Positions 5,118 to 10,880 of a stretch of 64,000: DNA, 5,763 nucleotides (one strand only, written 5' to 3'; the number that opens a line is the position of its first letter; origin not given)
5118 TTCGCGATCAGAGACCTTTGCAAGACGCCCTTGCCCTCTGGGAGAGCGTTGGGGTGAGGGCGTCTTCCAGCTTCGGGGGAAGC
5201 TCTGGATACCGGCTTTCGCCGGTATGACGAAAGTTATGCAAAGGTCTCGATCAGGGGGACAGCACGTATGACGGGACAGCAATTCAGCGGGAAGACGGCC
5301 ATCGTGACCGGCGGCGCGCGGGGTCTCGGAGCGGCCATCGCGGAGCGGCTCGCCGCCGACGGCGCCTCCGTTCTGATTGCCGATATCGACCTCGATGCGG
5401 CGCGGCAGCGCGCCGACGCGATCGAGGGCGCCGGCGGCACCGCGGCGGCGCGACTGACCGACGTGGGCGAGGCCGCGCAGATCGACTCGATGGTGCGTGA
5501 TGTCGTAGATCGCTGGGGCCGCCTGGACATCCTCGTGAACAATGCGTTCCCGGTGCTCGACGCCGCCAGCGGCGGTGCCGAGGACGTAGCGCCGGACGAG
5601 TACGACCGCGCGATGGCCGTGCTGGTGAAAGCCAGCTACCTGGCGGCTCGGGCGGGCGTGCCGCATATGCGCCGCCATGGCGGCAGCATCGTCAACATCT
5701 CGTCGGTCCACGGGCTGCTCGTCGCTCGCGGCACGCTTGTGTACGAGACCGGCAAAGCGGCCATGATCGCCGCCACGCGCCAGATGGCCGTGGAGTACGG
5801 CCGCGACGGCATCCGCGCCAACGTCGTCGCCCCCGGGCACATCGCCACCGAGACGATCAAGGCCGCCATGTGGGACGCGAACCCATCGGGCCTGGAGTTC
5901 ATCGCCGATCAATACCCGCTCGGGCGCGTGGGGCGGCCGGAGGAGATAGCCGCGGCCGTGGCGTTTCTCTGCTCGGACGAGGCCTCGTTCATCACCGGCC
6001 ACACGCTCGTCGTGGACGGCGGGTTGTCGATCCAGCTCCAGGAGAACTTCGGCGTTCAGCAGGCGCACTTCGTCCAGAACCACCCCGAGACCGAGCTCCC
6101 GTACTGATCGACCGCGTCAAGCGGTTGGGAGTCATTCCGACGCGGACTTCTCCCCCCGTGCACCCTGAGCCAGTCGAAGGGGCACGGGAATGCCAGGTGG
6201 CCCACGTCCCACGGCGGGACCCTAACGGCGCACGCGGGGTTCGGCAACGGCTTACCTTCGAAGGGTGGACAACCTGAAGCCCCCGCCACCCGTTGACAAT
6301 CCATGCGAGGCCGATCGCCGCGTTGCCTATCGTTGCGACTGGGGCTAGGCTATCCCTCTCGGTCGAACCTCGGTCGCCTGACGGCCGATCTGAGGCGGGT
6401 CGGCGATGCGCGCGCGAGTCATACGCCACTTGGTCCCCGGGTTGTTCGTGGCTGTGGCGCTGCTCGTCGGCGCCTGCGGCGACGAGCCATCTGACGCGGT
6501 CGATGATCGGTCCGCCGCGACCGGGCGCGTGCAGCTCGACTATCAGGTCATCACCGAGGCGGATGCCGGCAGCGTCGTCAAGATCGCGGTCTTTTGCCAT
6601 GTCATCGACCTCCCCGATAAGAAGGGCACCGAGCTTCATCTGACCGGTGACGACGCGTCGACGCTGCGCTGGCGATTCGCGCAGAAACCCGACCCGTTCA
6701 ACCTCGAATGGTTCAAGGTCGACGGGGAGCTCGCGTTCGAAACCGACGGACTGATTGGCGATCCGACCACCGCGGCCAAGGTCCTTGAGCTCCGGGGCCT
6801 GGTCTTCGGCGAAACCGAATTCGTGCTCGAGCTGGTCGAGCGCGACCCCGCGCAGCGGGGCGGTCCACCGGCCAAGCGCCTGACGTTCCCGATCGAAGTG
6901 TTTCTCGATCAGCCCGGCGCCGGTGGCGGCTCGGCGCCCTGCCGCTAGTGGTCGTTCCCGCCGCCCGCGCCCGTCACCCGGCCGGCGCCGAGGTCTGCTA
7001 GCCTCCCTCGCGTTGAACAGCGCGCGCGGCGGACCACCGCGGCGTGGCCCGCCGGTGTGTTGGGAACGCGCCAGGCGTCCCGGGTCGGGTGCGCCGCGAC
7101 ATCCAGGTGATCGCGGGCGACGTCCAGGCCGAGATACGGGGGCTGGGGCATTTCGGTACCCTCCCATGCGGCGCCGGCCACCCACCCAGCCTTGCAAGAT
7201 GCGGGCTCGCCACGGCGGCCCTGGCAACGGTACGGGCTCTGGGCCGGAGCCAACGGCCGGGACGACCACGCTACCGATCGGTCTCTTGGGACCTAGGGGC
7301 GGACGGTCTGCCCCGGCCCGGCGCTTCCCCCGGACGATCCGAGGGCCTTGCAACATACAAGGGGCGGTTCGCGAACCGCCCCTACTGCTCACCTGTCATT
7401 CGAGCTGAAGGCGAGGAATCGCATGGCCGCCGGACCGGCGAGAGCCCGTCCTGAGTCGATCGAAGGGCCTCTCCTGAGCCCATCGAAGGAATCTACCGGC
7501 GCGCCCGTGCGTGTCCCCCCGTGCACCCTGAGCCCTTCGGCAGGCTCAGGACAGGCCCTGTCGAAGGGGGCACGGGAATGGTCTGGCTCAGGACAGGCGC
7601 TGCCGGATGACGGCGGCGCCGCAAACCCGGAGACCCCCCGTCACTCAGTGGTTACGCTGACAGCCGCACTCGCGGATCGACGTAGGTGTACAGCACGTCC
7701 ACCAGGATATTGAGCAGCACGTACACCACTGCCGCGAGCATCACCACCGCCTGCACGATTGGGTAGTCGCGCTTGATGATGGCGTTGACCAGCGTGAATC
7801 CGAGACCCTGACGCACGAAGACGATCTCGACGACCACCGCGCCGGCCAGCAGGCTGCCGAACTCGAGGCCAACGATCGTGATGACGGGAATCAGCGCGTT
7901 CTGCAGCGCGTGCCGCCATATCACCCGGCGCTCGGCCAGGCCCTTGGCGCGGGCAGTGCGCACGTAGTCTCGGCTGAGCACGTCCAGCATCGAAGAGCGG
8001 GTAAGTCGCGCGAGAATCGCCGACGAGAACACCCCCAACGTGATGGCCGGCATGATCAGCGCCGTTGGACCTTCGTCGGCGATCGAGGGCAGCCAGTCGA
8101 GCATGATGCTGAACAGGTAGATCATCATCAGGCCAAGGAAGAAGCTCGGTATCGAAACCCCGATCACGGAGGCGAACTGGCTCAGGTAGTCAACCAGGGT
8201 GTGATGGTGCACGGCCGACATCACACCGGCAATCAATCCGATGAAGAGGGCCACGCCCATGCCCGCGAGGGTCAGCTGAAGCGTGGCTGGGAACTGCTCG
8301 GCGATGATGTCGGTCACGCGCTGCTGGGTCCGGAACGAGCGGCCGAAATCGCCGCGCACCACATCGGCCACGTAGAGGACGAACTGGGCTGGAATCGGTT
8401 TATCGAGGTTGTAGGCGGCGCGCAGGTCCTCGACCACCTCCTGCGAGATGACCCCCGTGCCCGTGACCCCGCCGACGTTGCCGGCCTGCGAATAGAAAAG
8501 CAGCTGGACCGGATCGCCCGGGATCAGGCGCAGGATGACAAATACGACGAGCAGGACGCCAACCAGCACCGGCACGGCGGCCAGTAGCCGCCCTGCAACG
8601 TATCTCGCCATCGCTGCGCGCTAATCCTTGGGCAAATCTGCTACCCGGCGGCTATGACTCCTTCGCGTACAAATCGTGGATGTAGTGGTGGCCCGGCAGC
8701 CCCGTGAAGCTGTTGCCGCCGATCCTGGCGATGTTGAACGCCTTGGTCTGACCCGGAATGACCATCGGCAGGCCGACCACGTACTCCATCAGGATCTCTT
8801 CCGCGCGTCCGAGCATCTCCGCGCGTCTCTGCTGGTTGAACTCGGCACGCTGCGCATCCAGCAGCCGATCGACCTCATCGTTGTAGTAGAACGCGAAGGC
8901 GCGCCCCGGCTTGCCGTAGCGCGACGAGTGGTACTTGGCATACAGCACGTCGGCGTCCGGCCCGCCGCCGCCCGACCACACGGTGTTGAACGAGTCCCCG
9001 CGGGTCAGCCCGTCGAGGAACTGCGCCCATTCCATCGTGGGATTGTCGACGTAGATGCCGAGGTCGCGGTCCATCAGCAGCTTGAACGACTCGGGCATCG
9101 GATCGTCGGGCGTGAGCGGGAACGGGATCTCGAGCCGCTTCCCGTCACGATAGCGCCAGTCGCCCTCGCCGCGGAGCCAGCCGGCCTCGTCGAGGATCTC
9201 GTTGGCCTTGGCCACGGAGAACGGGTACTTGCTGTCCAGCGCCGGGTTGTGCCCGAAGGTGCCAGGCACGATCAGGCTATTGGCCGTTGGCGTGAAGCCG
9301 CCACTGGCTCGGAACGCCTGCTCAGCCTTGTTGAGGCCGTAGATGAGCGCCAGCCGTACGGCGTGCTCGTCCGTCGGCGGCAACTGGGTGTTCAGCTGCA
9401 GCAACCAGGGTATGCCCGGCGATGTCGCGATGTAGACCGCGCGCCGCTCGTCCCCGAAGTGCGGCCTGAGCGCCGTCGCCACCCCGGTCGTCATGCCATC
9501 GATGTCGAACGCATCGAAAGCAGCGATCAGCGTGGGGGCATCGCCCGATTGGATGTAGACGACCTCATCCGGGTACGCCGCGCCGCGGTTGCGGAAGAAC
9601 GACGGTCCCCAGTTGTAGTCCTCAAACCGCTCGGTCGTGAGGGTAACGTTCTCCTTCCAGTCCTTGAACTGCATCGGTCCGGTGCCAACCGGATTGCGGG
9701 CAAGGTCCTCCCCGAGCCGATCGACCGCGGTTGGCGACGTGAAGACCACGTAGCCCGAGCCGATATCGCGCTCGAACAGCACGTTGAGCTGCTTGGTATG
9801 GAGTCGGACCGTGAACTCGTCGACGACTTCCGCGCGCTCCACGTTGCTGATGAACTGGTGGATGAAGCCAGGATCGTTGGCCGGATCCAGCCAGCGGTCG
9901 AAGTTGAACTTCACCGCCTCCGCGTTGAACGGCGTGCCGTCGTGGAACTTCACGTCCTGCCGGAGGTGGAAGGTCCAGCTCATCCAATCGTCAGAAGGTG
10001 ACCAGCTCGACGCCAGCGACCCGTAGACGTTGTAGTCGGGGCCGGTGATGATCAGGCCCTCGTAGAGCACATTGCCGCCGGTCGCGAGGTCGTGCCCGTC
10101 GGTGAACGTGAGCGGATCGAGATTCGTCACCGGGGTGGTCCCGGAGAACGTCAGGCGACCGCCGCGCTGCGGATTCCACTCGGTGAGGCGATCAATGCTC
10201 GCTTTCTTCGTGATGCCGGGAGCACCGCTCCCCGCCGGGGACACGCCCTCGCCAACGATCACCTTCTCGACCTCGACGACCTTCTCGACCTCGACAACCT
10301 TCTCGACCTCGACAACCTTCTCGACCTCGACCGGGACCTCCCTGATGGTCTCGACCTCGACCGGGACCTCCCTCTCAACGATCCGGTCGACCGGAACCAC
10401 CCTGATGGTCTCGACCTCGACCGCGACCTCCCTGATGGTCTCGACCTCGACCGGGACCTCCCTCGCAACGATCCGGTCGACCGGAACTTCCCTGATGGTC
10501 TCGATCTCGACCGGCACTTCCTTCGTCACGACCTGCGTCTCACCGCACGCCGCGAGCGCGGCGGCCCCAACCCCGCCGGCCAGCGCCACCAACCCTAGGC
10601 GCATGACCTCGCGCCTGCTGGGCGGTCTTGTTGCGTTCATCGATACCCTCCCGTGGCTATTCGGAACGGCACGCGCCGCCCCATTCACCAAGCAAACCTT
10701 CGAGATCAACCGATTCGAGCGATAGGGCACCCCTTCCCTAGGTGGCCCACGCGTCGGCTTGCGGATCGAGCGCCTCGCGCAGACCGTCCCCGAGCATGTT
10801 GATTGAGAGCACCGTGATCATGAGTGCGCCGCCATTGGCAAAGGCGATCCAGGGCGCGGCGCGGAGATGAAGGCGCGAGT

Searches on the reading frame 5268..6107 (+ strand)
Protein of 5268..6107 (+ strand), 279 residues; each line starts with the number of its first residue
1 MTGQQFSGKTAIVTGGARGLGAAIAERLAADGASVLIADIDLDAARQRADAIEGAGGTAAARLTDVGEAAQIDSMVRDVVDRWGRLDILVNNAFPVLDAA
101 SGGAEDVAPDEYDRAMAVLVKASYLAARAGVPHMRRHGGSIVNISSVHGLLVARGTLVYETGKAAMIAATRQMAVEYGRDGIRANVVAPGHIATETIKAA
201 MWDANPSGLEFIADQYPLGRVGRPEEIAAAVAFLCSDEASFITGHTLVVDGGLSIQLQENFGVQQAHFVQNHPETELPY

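Call 19: search_protein_families(library=pfam, max_evalue=0.001, proteins=[window:5268-6107:+])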
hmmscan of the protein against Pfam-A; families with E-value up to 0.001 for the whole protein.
window:5268-6107:+ (279 aa): 3 families
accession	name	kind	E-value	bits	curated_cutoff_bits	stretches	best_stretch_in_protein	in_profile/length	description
PF13561.12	adh_short_C2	-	3.5e-63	213.8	27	1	17-254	3-236/236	Enoyl-(Acyl carrier protein) reductase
PF00106.31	adh_short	-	1e-44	152.8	26.6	1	9-198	1-188/195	short chain dehydrogenase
PF08659.16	KR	-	8.2e-07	29.6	22.6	1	10-171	2-161/180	KR domain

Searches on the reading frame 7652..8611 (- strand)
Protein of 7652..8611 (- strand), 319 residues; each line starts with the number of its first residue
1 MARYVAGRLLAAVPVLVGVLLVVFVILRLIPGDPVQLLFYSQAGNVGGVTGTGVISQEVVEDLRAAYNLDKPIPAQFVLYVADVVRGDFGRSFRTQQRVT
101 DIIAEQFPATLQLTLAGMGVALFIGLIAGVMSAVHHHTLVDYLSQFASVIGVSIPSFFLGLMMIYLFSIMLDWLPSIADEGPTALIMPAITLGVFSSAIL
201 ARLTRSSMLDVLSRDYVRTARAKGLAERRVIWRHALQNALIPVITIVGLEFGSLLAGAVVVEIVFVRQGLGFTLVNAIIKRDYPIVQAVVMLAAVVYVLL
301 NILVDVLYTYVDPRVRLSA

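Call 19: search_protein_families(library=pfam, max_evalue=0.001, proteins=[window:7652-8611:-])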
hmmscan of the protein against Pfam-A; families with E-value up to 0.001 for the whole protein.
window:7652-8611:- (319 aa): 2 families
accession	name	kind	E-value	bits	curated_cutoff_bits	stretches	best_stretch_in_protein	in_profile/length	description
PF00528.27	BPD_transp_1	-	7.6e-41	140.3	26.4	1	125-316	1-183/184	Binding-protein-dependent transport system inner membrane component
PF19300.4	BPD_transp_1_N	-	1.7e-08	35.1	23.8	1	1-114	1-114/114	Binding-prot-dependent transport system membrane comp, N-term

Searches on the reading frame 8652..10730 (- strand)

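Call 19: search_protein_families(library=pfam, max_evalue=0.001, proteins=[window:8652-10730:-])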
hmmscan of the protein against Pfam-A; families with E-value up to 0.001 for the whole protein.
window:8652-10730:- (692 aa): 1 family
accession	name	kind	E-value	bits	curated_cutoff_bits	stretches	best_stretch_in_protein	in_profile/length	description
PF00496.27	SBP_bac_5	-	2.3e-59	201.8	32.4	1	235-605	2-366/368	Bacterial extracellular solute-binding proteins, family 5 Middle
